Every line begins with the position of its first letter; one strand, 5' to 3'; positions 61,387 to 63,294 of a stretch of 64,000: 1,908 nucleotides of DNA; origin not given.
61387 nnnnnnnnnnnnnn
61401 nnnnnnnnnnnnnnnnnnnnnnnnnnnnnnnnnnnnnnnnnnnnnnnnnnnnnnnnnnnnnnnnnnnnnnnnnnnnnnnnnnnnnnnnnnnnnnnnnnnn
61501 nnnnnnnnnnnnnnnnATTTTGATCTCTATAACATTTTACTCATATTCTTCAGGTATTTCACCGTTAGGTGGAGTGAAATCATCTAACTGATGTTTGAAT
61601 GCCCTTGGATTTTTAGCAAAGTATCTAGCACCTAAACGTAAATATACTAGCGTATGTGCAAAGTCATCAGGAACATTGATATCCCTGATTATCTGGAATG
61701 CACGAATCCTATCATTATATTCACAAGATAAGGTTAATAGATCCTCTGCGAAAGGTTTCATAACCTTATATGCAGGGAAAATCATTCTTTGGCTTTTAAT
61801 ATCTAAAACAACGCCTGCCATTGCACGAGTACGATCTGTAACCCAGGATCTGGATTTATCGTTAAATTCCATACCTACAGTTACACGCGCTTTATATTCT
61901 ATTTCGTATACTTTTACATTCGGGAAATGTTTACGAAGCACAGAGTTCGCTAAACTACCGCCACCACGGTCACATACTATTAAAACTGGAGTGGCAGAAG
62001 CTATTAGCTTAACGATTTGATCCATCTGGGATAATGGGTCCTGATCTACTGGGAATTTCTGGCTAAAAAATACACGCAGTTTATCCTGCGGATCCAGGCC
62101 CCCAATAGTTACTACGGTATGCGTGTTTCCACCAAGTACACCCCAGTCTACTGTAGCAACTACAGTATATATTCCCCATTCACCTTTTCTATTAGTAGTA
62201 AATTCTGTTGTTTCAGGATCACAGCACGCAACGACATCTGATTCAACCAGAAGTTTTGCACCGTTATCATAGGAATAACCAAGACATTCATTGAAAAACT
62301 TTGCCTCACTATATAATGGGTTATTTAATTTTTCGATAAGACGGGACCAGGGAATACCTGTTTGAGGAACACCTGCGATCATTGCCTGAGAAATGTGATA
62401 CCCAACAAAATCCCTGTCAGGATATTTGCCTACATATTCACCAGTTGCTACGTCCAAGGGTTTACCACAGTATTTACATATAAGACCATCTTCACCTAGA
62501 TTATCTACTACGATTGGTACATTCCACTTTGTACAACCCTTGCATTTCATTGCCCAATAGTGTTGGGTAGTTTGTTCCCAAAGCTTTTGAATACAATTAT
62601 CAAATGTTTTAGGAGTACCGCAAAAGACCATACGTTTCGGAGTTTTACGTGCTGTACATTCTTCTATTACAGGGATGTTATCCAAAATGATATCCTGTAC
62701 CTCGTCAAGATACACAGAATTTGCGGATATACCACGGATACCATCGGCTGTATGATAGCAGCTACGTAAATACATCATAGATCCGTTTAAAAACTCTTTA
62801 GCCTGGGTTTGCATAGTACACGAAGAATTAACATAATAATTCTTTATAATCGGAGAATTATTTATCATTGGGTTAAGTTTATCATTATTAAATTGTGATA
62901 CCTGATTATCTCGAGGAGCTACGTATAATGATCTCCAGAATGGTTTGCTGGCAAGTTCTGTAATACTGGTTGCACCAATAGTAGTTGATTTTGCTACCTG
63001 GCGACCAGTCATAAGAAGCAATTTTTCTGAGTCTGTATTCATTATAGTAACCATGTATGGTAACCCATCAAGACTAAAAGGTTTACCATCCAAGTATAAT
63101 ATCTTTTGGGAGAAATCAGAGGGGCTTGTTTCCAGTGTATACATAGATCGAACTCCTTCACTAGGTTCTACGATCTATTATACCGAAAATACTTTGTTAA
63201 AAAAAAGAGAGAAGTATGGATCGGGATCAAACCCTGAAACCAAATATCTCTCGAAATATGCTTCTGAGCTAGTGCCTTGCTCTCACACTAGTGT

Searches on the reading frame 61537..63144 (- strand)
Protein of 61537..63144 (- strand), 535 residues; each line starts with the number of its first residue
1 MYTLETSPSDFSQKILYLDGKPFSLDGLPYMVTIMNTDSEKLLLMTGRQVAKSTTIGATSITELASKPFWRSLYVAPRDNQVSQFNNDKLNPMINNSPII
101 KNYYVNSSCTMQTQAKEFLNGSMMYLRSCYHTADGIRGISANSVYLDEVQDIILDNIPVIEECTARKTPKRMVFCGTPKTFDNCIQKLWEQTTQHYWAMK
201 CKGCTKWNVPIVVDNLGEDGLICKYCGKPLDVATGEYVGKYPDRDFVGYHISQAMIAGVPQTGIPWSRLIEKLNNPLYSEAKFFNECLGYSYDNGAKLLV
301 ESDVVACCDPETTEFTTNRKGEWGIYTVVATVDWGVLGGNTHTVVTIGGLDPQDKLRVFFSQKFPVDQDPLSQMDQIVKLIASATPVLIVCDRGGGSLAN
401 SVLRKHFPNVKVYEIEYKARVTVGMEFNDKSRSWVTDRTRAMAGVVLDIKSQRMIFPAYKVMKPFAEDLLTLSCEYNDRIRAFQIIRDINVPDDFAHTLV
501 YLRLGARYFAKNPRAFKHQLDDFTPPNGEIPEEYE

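Call 20: search_protein_families(library=pfam, proteins=[window:61537-63144:-], max_evalue=0.01)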
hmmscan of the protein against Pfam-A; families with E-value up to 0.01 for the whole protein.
window:61537-63144:- (535 aa): 2 families
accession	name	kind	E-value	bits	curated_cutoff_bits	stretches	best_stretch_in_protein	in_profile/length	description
PF05876.18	GpA_ATPase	-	7.9e-15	55.6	25.6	1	26-209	10-205/247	Phage terminase large subunit gpA, ATPase domain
PF03237.21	Terminase_6N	-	0.00044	20.4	22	1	44-149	2-105/215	Terminase large subunit, T4likevirus-type, N-terminal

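Call 39: search_dna_similar(query=window:61537-63144:-, collection=phages, mode=protein, max_rows=12)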
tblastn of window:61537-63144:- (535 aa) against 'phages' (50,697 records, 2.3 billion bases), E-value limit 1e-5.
Records with a match: 683; places in all: 683; records where one place covers at least 80% of the query: 397.
Best place of each record, by identity: <60% 683.
By first word of the organism name: Staphylococcus 290; Bacillus 249; Listeria 54; Enterococcus 53; Lactobacillus 15; Vibrio 3; Mammaliicoccus 3; Lysinibacillus 2; Haloarcula 2; Salmonella 1; and 11 more.
By host as written in the record: Staphylococcus aureus 94; - 65; Listeria monocytogenes 43; Bacillus subtilis 31; Bacillus cereus 27; Staphylococcus sp. 24; Staphylococcus carnosus TM300 22; Bacillus thuringiensis subsp. kurstaki 20; and 157 more.
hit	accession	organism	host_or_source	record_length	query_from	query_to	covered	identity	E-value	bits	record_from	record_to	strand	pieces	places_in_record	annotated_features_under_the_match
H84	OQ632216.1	Salmonella phage Arash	Salmonella enterica subsp. enterica ...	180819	5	509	94%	27.3%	3e-50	192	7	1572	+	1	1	large terminase subunit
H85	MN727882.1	Geobacillus phage GBK1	Geobacillus kaustophilus ATCC 8005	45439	8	505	93%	26.8%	2e-36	150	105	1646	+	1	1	terminase large subunit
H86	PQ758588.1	Bacillus phage PS1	Bacillus licheniformis HNIBR-BC151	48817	8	534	99%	25.3%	6e-31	134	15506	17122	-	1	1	terminase large subunit family protein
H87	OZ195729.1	Vibrio phage D69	Seawater and oysters mix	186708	49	518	88%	28.2%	6e-51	194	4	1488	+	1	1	terminase large subunit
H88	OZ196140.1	Vibrio phage D181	Seawater and oysters mix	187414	49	518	88%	28.2%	6e-51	194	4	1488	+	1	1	terminase large subunit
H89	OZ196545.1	Vibrio phage D148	Seawater and oysters mix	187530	49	518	88%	28.2%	6e-51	194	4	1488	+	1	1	terminase large subunit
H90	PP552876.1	Bacillus phage PK-1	-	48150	8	534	99%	25.0%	1e-30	133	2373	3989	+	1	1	hypothetical protein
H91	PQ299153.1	Bacillus phage Jayan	Bacillus licheniformis DSM13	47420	8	534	99%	25.0%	4e-30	131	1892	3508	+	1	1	terminase large subunit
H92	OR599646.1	Pectobacterium phage PcaP2EGY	Pectobacterium sp.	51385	8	531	98%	24.9%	8e-27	121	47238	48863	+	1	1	hypothetical protein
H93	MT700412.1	Bacillus phage 1_ICo-2020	Bacillus sp.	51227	8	531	98%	24.9%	1e-26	120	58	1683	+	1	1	terminase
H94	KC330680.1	Bacillus phage Eoghan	Bacillus pumilus BL8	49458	1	505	94%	25.7%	4e-30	131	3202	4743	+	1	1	terminase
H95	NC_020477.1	Bacillus phage Eoghan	Bacillus pumilus BL8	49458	1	505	94%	25.7%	4e-30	131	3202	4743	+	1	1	terminase large subunit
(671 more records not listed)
